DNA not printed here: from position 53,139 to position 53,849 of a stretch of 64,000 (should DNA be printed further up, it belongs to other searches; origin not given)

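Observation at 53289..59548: Candidate undescribed signalling system: two STAS-like paralogs, a soluble kinase, a receiver, a receiver-cyclase and a cNMP-gated flavoenzyme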

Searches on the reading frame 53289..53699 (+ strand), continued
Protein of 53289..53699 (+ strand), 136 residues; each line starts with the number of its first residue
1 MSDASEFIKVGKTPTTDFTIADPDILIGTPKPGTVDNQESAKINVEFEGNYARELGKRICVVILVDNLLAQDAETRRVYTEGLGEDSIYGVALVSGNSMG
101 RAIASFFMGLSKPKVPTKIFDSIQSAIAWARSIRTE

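Call 37: fold_search(model_id=the predicted structure, library=pdb)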
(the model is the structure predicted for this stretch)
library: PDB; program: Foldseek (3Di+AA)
matches with E <= 10: 562; with E <= 0.001: 2
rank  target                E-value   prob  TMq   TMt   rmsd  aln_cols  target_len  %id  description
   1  6jhk_A                1.9e-04  1.00  0.63  0.72   3.3       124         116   12  Crystal Structure of Bacillus subtilis RsbS (released 2019-09-11)
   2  9ias_A                1.0e-03  1.00  0.65  0.18   2.9       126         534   17  Sulfate transporter SLC26A11 in nanodiscs with nanobody Nb4 (released 2026-03-04)
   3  6jhk_B                1.4e-03  1.00  0.59  0.68   4.4       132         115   12  Crystal Structure of Bacillus subtilis RsbS (released 2019-09-11)
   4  3bl4_B                2.2e-03  0.91  0.30  0.35  15.9       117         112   20  Crystal structure of a protein with unknown function (arth_0117) from arthrobacter sp. fb24 at 2.20 A resolution (released 2007-12-18)
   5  2ka5_MODEL_1_A        3.2e-03  1.00  0.63  0.67   8.1       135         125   21  NMR Structure of the protein TM1081 (released 2008-11-25)
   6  1h4y_A                3.2e-03  1.00  0.57  0.65   4.4       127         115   10  Structure of the Anti-Sigma Factor Antagonist SpoIIAA in its Unphosphorylated Form (released 2001-07-06)
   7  1tid_B                4.1e-03  1.00  0.56  0.63   4.1       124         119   16  Crystal Structures of the ADP and ATP bound forms of the Bacillus Anti-sigma factor SpoIIAB in complex with the Anti-a (released 2004-06-15)
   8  3bl4_A                4.1e-03  0.84  0.30  0.33  15.7       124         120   21  Crystal structure of a protein with unknown function (arth_0117) from arthrobacter sp. fb24 at 2.20 A resolution (released 2007-12-18)
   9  9iar_A                6.1e-03  1.00  0.64  0.17   3.0       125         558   17  Sulfate transporter SLC26A11 in nanodiscs with nanobody Nb11 (released 2026-03-04)
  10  7e6g_F                7.9e-03  0.97  0.44  0.48   5.3       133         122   14  Crystal structure of diguanylate cyclase SiaD in complex with its activator SiaC from Pseudomonas aeruginosa (released 2021-09-22)
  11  6kko_C                8.4e-03  0.98  0.48  0.51   6.0       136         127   10  The crystal structure of SiaB-SiaC complex from Pseudomonas aeruginosa (released 2020-06-10)
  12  6kko_D                9.6e-03  0.98  0.48  0.50   6.0       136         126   10  The crystal structure of SiaB-SiaC complex from Pseudomonas aeruginosa (released 2020-06-10)
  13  1til_B                1.0e-02  1.00  0.55  0.63   4.2       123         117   16  Crystal Structures of the ADP and ATP bound forms of the Bacillus Anti-sigma factor SpoIIAB in complex with the Anti-a (released 2004-06-15)
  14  6kkp                  1.5e-02  0.89  0.43  0.47   5.6       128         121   12  The crystal structure of apo-SiaC from Pseudomonas aeruginosa (released 2020-06-10)
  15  7e6g_C                1.8e-02  0.98  0.50  0.53   4.9       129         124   12  Crystal structure of diguanylate cyclase SiaD in complex with its activator SiaC from Pseudomonas aeruginosa (released 2021-09-22)
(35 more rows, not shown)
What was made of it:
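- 53289..53699 (+): DUF7793 protein P1 (136 aa), predicted STAS/SpoIIAA fold. It is the distal paralog type. Foldseek top hits are RsbS 6jhk (E 1.9e-4, TM 0.63/0.72), SLC26 STAS domains, SpoIIAA and SiaC (call 37).
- On STAS / SpoIIAA-like anti-sigma-antagonist superfamily (P1, P2): Foldseek matches RsbS, SLC26 STAS, TM1081, SpoIIAA and SiaC at probability 0.97-1.00 and TM 0.44-0.72, most at or above 0.55 (call 37).
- They have a STAS fold, with SpoIIAA, RsbS and SiaC as best structural matches (call 37).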

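Call 38: search_protein_families(library=pfam, proteins=[L012:5261-6304:+, L012:2848-5274:+], max_evalue=0.001)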
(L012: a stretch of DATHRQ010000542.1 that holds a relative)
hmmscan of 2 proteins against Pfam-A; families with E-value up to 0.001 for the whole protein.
L012:5261-6304:+ (347 aa): 2 families
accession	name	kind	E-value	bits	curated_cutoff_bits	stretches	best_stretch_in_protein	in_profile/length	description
PF00072.30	Response_reg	-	2.8e-29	102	30.2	1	10-121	1-110/111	Response regulator receiver domain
PF00211.25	Guanylate_cyc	-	1e-23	84.4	21.9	1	163-339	8-177/183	Adenylate and Guanylate cyclase catalytic domain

L012:2848-5274:+ (808 aa): 5 families
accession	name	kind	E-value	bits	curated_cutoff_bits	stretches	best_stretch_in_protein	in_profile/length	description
PF00072.30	Response_reg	-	6.8e-46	155.5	30.2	2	544-656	1-110/111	Response regulator receiver domain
PF02518.31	HATPase_c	-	1.9e-30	106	26.4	1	263-379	1-108/111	Histidine kinase-, DNA gyrase B-, and HSP90-like ATPase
PF00512.31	HisKA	-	4.9e-22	78.2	26.9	1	151-215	1-65/66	His Kinase A (phospho-acceptor) domain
PF01627.28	Hpt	-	4.1e-13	49.8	24.6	1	715-788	2-75/84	Hpt domain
PF23198.2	PDE8A_N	-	1.5e-07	31.9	29.6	0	559-638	28-110/147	PDE8A-like, N-terminal domain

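Call 57: search_protein_families(library=pfam, proteins=[L013:10814-12088:+, L017:10686-11807:+, L016:10785-13175:+, L011:9285-11765:+, L015:10791-12113:+, L019:10191-11372:+, L023:8431-9855:-, L024:943-2925:+, L018:10377-11606:+, L011:11758-12828:+], max_evalue=0.001)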
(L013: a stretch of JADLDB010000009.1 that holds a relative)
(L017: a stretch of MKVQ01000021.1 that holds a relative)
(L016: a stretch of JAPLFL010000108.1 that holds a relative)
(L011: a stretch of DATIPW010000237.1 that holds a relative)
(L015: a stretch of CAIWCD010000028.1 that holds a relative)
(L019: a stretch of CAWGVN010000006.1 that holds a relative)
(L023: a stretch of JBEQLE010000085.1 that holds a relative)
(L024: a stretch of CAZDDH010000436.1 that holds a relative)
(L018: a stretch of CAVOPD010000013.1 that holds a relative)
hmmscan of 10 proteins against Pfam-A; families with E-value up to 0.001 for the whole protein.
L013:10814-12088:+ (424 aa): 5 families
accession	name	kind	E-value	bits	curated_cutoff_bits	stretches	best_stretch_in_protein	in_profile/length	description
PF00990.26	GGDEF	-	5.5e-43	147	23.8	1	264-417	1-158/161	Diguanylate cyclase, GGDEF domain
PF13426.13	PAS_9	-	5e-08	33.6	27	1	154-252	2-103/103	PAS domain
PF13188.13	PAS_8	-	4.1e-07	30.1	21.8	1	144-201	2-55/65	PAS domain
PF00989.32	PAS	-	2.3e-05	24.8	22.6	1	144-239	2-100/113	PAS fold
PF22335.1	Cas10-Cmr2_palm2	-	0.00036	21.1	27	0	343-419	58-131/133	Cas10/Cmr2, second palm domain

L017:10686-11807:+ (373 aa): 1 family
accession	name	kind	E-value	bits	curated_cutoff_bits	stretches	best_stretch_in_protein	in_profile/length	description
PF00990.26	GGDEF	-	1.5e-43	148.8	23.8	1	202-357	1-160/161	Diguanylate cyclase, GGDEF domain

L016:10785-13175:+ (796 aa): 5 families
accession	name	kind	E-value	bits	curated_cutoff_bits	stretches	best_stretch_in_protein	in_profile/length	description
PF00072.30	Response_reg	-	1.1e-35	122.6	30.2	2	554-664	1-110/111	Response regulator receiver domain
PF02518.31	HATPase_c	-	6.7e-28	97.8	26.4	1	275-392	1-108/111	Histidine kinase-, DNA gyrase B-, and HSP90-like ATPase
PF00512.31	HisKA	-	2e-20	73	26.9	1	163-228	1-66/66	His Kinase A (phospho-acceptor) domain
PF01627.28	Hpt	-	2.4e-11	44.2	24.6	1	706-761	2-57/84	Hpt domain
PF23198.2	PDE8A_N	-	7.7e-05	23.1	29.6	0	573-643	32-104/147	PDE8A-like, N-terminal domain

L011:9285-11765:+ (826 aa): 6 families
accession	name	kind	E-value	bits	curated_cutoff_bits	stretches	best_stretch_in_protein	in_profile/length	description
PF00072.30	Response_reg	-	7.8e-42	142.4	30.2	2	562-674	1-110/111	Response regulator receiver domain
PF02518.31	HATPase_c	-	1.6e-31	109.4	26.4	1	280-397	1-109/111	Histidine kinase-, DNA gyrase B-, and HSP90-like ATPase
PF00512.31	HisKA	-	1e-21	77.2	26.9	1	168-233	1-66/66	His Kinase A (phospho-acceptor) domain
PF01627.28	Hpt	-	2.5e-17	63.3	24.6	1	733-814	2-83/84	Hpt domain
PF00672.30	HAMP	-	0.00068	20.4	25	0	26-66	12-51/53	HAMP domain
PF23198.2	PDE8A_N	-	0.00085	19.7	29.6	0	579-647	30-98/147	PDE8A-like, N-terminal domain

L015:10791-12113:+ (440 aa): 2 families
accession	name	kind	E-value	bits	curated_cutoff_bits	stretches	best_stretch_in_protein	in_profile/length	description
PF02518.31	HATPase_c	-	1e-27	97.2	26.4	1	281-399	1-110/111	Histidine kinase-, DNA gyrase B-, and HSP90-like ATPase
PF00512.31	HisKA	-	1.9e-22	79.5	26.9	1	169-234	1-66/66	His Kinase A (phospho-acceptor) domain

L019:10191-11372:+ (393 aa): 2 families
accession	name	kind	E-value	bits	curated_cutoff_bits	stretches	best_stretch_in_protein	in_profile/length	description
PF02518.31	HATPase_c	-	6.8e-22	78.4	26.4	1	276-386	2-109/111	Histidine kinase-, DNA gyrase B-, and HSP90-like ATPase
PF00512.31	HisKA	-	3e-12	46.9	26.9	1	167-230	2-63/66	His Kinase A (phospho-acceptor) domain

L023:8431-9855:- (474 aa): 5 families
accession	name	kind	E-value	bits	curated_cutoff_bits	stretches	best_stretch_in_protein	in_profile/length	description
PF02518.31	HATPase_c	-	5.8e-26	91.6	26.4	1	364-468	3-109/111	Histidine kinase-, DNA gyrase B-, and HSP90-like ATPase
PF14501.12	HATPase_c_5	-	8e-09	35.8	22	1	367-455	6-91/102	GHKL domain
PF00512.31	HisKA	-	1.9e-05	25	26.9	1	160-202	2-31/66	His Kinase A (phospho-acceptor) domain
PF00672.30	HAMP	-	5.5e-05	23.8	25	0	13-49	12-52/53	HAMP domain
PF13589.12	HATPase_c_3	-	0.0004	20.9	25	0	370-425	6-59/137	Histidine kinase-, DNA gyrase B-, and HSP90-like ATPase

L024:943-2925:+ (660 aa): 10 families
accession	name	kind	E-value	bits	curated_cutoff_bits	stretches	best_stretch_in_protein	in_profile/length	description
PF13426.13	PAS_9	-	3.2e-40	137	27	3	198-300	3-103/103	PAS domain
PF00989.32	PAS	-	7.7e-27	94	22.6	2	188-298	3-113/113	PAS fold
PF08448.16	PAS_4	-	8.6e-25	87.6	23.1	2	74-177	5-107/110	PAS fold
PF08447.18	PAS_3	-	2.6e-24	85.7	25.6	2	344-426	4-88/89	PAS fold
PF02518.31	HATPase_c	-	1e-14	55.4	26.4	1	561-656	3-110/111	Histidine kinase-, DNA gyrase B-, and HSP90-like ATPase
PF07730.19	HisKA_3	-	1.5e-12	48.3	24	1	454-517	1-66/68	Histidine kinase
PF13188.13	PAS_8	-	3.8e-09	36.6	21.8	0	190-239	5-52/65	PAS domain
PF12860.13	PAS_7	-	0.00013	22.5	27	0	197-306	6-115/115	PAS fold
PF24820.1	Diguanyl_cycl_sensor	-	0.00019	21.7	28.1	0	69-107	1-39/109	Diguanylate cyclase-like sensor domain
PF13581.12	HATPase_c_2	-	0.00024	21.5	27.4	1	543-617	11-90/127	Histidine kinase-like ATPase domain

L018:10377-11606:+ (409 aa): 1 family
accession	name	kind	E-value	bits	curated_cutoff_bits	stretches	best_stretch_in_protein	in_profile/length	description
PF00990.26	GGDEF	-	1.2e-08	35.3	23.8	1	290-337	1-48/161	Diguanylate cyclase, GGDEF domain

L011:11758-12828:+ (356 aa): 2 families
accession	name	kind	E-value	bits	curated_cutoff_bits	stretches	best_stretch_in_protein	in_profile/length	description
PF00211.25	Guanylate_cyc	-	3e-66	222.9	21.9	1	170-347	4-182/183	Adenylate and Guanylate cyclase catalytic domain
PF00072.30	Response_reg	-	6.7e-29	100.7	30.2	1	8-119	1-110/111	Response regulator receiver domain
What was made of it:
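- Closest known: SiaABCD and HptB-HsbR-HsbA-HsbD of Pseudomonas aeruginosa. Same: DUF7793 is also found with HAMP-GGDEF proteins (call 57).
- The fused output varies: HisKA-HATPase, hybrid kinase with REC and Hpt, PAS-GGDEF, GGDEF, or PAS-HisKA_3 (calls 38, 57). DUF7793 is also found with direct HAMP-GGDEF fusions that have no kinase at all (call 57).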

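Call 67: search_protein_families(library=pfam, proteins=[L015:12117-13265:+, L016:13179-14381:+, L019:11330-11746:+, L020:11303-11662:+, L024:2922-3602:+, L025:1500-1889:+, L026:11379-11792:+, L014:3937-5895:+, L011:3193-5172:+, L015:8874-9911:+], max_evalue=0.001)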
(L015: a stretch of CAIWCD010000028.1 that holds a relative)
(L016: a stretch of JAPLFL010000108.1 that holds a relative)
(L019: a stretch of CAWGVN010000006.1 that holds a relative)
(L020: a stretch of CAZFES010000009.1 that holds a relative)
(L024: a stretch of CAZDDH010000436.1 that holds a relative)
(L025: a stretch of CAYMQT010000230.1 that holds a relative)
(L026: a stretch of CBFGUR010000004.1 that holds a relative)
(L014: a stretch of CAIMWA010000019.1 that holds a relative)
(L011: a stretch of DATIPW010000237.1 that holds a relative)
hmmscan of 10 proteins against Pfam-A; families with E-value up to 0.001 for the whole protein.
L015:12117-13265:+ (382 aa): 3 families
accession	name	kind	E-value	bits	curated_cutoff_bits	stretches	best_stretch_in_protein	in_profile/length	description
PF00072.30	Response_reg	-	4.9e-38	130.2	30.2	2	121-233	1-110/111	Response regulator receiver domain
PF01627.28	Hpt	-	9.9e-13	48.6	24.6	1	285-355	2-72/84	Hpt domain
PF23198.2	PDE8A_N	-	0.00012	22.5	29.6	0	137-207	29-99/147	PDE8A-like, N-terminal domain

L016:13179-14381:+ (400 aa): 4 families
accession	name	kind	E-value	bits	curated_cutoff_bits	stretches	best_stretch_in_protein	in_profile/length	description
PF02518.31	HATPase_c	-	2.9e-23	82.9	26.4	1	287-399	2-110/111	Histidine kinase-, DNA gyrase B-, and HSP90-like ATPase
PF00072.30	Response_reg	-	9.5e-22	77.7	30.2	1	3-125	1-109/111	Response regulator receiver domain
PF00512.31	HisKA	-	6.7e-10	39.3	26.9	1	174-241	2-66/66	His Kinase A (phospho-acceptor) domain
PF13589.12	HATPase_c_3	-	2.2e-06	28.2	25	1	290-366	3-77/137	Histidine kinase-, DNA gyrase B-, and HSP90-like ATPase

L019:11330-11746:+ (138 aa): 1 family
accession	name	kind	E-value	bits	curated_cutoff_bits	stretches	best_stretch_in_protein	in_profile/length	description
PF00072.30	Response_reg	-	4.8e-18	65.8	30.2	1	19-126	1-110/111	Response regulator receiver domain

L020:11303-11662:+ (119 aa): 1 family
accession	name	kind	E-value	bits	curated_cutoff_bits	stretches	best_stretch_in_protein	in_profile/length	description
PF00072.30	Response_reg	-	5.9e-21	75.2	30.2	1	6-115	1-111/111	Response regulator receiver domain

L024:2922-3602:+ (226 aa): 5 families
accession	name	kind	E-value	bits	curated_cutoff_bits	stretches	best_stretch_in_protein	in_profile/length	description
PF00072.30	Response_reg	-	6.1e-25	88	30.2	1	7-119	1-111/111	Response regulator receiver domain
PF00196.25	GerE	-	4.8e-17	61.8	23.5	1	158-213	2-57/57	Bacterial regulatory proteins, luxR family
PF08281.18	Sigma70_r4_2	-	3.2e-06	27.1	25.7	1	156-196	8-49/54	Sigma-70, region 4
PF13384.12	HTH_23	-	6.5e-05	23.1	24.6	1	161-196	5-40/50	Homeodomain-like domain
PF04545.22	Sigma70_r4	-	6.8e-05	22.7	24.1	1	156-188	2-35/50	Sigma-70, region 4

L025:1500-1889:+ (129 aa): 1 family
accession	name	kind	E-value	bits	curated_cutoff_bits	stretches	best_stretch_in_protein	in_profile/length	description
PF00072.30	Response_reg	-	6e-22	78.4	30.2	1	15-122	2-110/111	Response regulator receiver domain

L026:11379-11792:+ (137 aa): 1 family
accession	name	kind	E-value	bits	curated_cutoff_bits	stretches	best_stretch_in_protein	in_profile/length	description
PF00072.30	Response_reg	-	6.3e-19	68.6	30.2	1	23-130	2-110/111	Response regulator receiver domain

L014:3937-5895:+ (652 aa): 2 families
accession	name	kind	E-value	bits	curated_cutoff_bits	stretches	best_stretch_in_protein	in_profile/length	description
PF00211.25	Guanylate_cyc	-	1e-61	208.2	21.9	1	470-647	4-182/183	Adenylate and Guanylate cyclase catalytic domain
PF00072.30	Response_reg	-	3.5e-28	98.4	30.2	1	307-418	1-110/111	Response regulator receiver domain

L011:3193-5172:+ (659 aa): 14 families
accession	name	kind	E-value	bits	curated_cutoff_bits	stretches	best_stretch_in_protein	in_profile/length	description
PF13414.12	TPR_11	-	7.9e-21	73.9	26.8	1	491-525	1-35/42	TPR repeat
PF14559.12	TPR_19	-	1.2e-19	70.8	25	3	497-544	4-51/68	Tetratricopeptide repeat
PF07719.23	TPR_2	-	1.5e-18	65.7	27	1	491-516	8-33/34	Tetratricopeptide repeat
PF00211.25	Guanylate_cyc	-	5.4e-16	59.2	21.9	1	15-165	10-172/183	Adenylate and Guanylate cyclase catalytic domain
PF13181.12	TPR_8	-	3.3e-15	55.3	25.7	0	450-481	1-32/34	Tetratricopeptide repeat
PF13431.12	TPR_17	-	1.9e-13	49.9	24.4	0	439-471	2-34/34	Tetratricopeptide repeat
PF00515.34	TPR_1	-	2.2e-12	46.6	27.8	1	491-517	8-34/34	Tetratricopeptide repeat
PF13428.12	TPR_14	-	2.6e-11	43.5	23.5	0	452-486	3-37/44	Tetratricopeptide repeat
PF13432.12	TPR_16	-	6e-11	43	32.7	1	457-516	4-63/65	Tetratricopeptide repeat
PF13424.12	TPR_12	-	3.5e-08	34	30.1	1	451-514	4-75/77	Tetratricopeptide repeat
PF12895.13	ANAPC3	-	1.3e-05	25.8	27.2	0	498-577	3-81/82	Anaphase-promoting complex, cyclosome, subunit 3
PF17874.7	TPR_MalT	-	1.4e-05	25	45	1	448-595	45-204/336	MalT-like TPR region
PF13176.12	TPR_7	-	2.3e-05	24.5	27.9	0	491-516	6-33/36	Tetratricopeptide repeat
PF25062.1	ARM_TT21_N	-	0.00048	20.4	40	0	528-586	4-61/222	Tetratricopeptide repeat protein 21 N-terminal ARM repeat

L015:8874-9911:+ (345 aa): 3 families
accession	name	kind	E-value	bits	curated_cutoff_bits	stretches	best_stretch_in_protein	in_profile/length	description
PF13487.12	HD_5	-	2.1e-36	125.7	27.2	1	158-322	4-169/170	HD domain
PF00072.30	Response_reg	-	5.7e-24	84.9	30.2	1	4-115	2-110/111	Response regulator receiver domain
PF01966.28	HD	-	5.6e-20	72.2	22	1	169-291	2-115/116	HD domain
